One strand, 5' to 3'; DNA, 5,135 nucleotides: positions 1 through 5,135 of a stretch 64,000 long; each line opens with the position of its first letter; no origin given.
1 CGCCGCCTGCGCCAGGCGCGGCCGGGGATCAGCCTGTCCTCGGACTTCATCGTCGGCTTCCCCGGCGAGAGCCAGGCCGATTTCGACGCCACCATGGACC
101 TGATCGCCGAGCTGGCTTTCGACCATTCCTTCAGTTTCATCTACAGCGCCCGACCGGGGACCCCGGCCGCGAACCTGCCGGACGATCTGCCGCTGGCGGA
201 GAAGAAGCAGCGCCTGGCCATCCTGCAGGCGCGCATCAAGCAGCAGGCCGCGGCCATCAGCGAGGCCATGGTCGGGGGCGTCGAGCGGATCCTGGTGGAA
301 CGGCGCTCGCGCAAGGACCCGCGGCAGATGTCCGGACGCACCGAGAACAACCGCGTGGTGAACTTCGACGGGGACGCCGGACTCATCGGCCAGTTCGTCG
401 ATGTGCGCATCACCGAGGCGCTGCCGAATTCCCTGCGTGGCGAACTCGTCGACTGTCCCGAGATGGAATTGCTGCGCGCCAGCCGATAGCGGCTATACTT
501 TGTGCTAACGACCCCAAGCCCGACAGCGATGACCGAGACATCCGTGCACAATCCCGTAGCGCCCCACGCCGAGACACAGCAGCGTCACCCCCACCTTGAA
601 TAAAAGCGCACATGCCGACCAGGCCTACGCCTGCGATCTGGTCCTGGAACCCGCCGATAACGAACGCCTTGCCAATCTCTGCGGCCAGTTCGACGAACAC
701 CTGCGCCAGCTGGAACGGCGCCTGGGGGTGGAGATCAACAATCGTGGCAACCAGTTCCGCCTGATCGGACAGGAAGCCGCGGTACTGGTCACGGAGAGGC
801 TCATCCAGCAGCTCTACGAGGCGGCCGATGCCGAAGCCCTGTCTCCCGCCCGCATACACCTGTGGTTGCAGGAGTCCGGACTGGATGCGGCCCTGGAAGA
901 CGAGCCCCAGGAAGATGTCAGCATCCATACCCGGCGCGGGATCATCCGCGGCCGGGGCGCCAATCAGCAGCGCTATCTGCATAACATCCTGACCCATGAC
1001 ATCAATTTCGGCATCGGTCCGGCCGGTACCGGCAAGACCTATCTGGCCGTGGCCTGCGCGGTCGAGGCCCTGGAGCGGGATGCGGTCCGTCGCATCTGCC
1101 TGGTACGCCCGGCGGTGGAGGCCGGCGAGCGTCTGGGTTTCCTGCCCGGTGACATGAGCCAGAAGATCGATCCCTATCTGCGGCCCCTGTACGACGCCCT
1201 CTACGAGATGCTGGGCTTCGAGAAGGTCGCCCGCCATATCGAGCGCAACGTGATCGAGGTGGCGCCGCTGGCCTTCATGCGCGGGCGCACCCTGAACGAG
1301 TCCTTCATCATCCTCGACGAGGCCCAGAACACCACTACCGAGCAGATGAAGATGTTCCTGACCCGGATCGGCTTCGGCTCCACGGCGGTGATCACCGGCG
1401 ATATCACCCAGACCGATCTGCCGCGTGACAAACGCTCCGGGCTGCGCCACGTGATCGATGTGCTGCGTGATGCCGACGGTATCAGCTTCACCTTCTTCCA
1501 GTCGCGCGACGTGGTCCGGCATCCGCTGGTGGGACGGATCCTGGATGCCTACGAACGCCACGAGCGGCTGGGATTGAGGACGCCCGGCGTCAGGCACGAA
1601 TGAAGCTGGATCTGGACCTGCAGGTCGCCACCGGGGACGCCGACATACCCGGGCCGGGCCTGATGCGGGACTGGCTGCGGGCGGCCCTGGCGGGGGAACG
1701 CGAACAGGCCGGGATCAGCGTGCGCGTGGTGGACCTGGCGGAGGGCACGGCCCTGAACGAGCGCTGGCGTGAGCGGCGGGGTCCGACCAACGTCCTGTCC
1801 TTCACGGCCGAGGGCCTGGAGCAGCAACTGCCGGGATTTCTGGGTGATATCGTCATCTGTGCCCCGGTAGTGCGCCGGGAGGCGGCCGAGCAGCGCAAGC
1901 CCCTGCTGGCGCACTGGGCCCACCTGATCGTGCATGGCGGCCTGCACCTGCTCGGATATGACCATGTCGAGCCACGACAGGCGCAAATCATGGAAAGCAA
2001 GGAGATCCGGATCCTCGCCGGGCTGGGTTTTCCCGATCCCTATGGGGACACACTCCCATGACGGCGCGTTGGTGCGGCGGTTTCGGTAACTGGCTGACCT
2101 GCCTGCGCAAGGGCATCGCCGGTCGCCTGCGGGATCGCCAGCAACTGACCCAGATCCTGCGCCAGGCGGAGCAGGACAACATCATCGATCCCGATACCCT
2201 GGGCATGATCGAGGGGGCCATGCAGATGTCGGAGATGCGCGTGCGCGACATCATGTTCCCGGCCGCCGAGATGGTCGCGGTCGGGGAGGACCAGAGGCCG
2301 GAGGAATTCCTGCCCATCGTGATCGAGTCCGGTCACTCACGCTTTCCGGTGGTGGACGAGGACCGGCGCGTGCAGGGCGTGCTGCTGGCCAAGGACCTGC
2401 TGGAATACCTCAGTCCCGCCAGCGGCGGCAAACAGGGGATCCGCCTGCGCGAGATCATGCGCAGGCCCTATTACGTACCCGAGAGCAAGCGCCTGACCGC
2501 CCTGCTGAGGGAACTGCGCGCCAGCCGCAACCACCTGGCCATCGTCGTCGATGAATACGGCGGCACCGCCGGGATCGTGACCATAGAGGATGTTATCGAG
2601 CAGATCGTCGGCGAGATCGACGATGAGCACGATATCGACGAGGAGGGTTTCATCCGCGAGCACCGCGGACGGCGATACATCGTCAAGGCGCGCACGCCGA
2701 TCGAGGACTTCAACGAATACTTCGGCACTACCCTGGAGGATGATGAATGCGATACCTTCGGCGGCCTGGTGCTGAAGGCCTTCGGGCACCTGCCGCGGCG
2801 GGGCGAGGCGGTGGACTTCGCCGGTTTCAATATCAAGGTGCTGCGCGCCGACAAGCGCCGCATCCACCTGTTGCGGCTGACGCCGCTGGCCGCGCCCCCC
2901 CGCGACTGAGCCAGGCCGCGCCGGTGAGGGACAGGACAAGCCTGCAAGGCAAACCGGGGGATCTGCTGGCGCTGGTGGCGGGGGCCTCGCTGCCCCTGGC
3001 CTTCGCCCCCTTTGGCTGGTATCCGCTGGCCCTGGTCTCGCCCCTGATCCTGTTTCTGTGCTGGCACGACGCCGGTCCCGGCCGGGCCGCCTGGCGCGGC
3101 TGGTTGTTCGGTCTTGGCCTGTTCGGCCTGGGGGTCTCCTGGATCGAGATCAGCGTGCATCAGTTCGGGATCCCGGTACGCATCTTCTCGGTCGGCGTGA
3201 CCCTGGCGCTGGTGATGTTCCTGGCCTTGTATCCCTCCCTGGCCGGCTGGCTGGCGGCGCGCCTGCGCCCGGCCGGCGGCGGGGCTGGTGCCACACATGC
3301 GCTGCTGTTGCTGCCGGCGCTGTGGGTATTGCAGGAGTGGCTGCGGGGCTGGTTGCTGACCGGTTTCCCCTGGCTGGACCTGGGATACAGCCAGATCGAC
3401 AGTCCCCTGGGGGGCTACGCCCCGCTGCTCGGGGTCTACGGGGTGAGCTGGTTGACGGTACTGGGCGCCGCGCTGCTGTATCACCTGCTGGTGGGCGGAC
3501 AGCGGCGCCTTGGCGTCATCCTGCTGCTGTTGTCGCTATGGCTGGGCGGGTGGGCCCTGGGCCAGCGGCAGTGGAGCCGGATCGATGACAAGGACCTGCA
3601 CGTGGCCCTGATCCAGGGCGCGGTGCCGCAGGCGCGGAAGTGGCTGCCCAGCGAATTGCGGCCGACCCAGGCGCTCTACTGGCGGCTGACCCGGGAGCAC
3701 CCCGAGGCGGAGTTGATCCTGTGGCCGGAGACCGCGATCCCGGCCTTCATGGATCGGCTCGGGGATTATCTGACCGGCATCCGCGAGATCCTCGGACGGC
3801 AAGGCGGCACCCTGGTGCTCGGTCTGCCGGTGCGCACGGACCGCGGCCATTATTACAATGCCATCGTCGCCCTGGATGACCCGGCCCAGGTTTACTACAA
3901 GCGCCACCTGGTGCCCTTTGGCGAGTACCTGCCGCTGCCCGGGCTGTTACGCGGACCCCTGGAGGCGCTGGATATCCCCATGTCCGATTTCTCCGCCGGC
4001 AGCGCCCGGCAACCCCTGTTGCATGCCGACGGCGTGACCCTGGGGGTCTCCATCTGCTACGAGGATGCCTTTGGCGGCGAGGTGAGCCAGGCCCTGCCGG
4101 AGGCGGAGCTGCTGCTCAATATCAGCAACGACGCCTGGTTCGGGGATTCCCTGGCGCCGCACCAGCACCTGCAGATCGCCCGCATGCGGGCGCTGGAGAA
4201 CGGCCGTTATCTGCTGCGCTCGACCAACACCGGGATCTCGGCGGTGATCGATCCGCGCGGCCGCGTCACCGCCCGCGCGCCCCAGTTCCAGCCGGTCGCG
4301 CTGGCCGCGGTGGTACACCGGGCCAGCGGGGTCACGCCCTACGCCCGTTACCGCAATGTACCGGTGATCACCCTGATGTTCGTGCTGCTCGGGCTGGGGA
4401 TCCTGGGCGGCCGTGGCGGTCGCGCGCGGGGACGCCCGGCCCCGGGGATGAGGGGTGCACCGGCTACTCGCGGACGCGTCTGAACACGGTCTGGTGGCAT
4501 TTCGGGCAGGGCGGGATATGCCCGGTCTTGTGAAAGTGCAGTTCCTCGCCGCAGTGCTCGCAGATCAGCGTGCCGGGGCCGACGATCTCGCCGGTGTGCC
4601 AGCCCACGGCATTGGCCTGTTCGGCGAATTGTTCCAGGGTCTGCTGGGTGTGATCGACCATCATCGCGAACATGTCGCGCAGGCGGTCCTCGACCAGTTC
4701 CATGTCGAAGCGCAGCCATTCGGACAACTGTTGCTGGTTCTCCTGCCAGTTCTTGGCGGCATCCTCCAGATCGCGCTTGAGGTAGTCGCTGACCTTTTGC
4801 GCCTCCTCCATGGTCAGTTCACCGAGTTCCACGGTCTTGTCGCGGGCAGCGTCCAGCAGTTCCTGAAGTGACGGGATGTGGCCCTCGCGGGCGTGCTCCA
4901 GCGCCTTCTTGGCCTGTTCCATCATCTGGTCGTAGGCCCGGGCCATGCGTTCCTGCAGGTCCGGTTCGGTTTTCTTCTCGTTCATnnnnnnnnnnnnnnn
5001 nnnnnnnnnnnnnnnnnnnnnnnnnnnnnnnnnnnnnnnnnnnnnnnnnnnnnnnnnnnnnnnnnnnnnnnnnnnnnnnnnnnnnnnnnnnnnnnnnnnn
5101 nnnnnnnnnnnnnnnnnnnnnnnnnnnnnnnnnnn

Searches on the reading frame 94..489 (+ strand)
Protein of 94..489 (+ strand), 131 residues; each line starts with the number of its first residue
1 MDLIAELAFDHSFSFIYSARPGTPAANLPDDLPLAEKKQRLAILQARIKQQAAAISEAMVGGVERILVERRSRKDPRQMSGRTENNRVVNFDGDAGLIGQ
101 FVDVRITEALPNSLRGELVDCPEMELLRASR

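Call 19: search_protein_families(library=pfam, proteins=[window:94-489:+], max_evalue=0.00001)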
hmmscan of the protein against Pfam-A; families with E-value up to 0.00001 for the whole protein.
window:94-489:+ (131 aa): 1 family
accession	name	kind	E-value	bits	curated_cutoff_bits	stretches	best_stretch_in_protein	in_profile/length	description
PF01938.26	TRAM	-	4.7e-19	68.4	21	1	58-119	2-61/61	TRAM domain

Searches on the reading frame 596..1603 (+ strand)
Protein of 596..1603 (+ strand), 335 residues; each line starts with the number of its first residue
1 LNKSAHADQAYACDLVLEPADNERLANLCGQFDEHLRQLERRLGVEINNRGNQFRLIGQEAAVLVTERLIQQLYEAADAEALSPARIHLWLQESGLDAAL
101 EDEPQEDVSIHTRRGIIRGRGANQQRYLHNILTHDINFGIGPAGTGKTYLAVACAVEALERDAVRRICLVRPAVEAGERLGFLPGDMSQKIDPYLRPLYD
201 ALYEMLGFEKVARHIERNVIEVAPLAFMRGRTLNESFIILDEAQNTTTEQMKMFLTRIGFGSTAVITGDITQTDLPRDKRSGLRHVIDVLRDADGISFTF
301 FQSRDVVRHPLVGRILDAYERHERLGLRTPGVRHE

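Call 19: search_protein_families(library=pfam, proteins=[window:596-1603:+], max_evalue=0.00001)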
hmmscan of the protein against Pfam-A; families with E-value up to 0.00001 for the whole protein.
window:596-1603:+ (335 aa): 3 families
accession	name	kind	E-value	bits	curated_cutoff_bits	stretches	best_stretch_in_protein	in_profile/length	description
PF02562.22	PhoH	-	1.3e-94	315.9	27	1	117-320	2-205/205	PhoH-like protein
PF13604.12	AAA_30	-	3.7e-08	33.8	27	1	122-273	4-128/191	AAA domain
PF13245.12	AAA_19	-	2.3e-07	31.5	25.1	1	126-273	3-129/134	AAA domain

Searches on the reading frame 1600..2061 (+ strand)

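Call 19: search_protein_families(library=pfam, proteins=[window:1600-2061:+], max_evalue=0.00001)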
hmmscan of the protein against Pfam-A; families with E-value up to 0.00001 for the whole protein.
window:1600-2061:+ (153 aa): 1 family
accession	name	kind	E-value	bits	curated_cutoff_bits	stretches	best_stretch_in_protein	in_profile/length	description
PF02130.23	YbeY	-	2.8e-31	108.5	25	1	21-140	10-127/129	Endoribonuclease YbeY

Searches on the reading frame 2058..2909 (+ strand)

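Call 19: search_protein_families(library=pfam, proteins=[window:2058-2909:+], max_evalue=0.00001)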
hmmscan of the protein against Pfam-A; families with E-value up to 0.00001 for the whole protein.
window:2058-2909:+ (283 aa): 3 families
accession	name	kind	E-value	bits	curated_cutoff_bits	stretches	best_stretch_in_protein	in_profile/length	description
PF03471.22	CorC_HlyC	-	4.5e-22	78.3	27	1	202-276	3-79/81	Transporter associated domain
PF00571.33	CBS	-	7.3e-20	71.5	24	2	62-119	1-56/57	CBS domain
PF21917.1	NMB0537_N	-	7.4e-13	48.4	23.9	1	24-56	3-35/36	N-terminal region of NMB0537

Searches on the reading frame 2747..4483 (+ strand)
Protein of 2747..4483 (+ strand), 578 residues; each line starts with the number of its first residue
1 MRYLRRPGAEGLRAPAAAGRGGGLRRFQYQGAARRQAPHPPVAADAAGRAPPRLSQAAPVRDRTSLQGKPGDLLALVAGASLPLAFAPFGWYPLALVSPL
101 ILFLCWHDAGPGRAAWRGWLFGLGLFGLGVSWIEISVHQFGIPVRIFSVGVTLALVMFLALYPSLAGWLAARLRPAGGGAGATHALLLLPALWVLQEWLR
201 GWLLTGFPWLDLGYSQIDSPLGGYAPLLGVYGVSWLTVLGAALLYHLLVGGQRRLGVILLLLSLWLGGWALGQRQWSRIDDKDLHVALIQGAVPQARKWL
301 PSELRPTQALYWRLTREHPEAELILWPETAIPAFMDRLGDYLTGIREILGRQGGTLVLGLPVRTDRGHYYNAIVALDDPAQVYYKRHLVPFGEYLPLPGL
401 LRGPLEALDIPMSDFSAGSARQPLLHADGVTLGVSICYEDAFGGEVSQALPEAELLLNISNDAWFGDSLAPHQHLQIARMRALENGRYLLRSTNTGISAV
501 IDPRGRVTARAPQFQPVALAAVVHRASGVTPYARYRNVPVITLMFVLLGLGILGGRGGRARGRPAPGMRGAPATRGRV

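Call 19: search_protein_families(library=pfam, proteins=[window:2747-4483:+], max_evalue=0.00001)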
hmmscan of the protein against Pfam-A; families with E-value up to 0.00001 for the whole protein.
window:2747-4483:+ (578 aa): 2 families
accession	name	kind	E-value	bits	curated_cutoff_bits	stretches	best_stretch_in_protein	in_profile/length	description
PF20154.4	LNT_N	-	4.5e-37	128.1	27.1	1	78-243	1-159/159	Apolipoprotein N-acyltransferase N-terminal domain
PF00795.27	CN_hydrolase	-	4.8e-35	121.6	23.2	1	286-522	2-246/256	Carbon-nitrogen hydrolase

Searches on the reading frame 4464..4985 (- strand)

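Call 19: search_protein_families(library=pfam, proteins=[window:4464-4985:-], max_evalue=0.00001)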
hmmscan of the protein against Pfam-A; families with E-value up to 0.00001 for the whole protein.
window:4464-4985:- (173 aa): 1 family
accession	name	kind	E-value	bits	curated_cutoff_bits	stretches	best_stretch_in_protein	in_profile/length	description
PF07295.17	DUF1451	-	5.5e-47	160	26.1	1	29-171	3-145/146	Zinc-ribbon containing domain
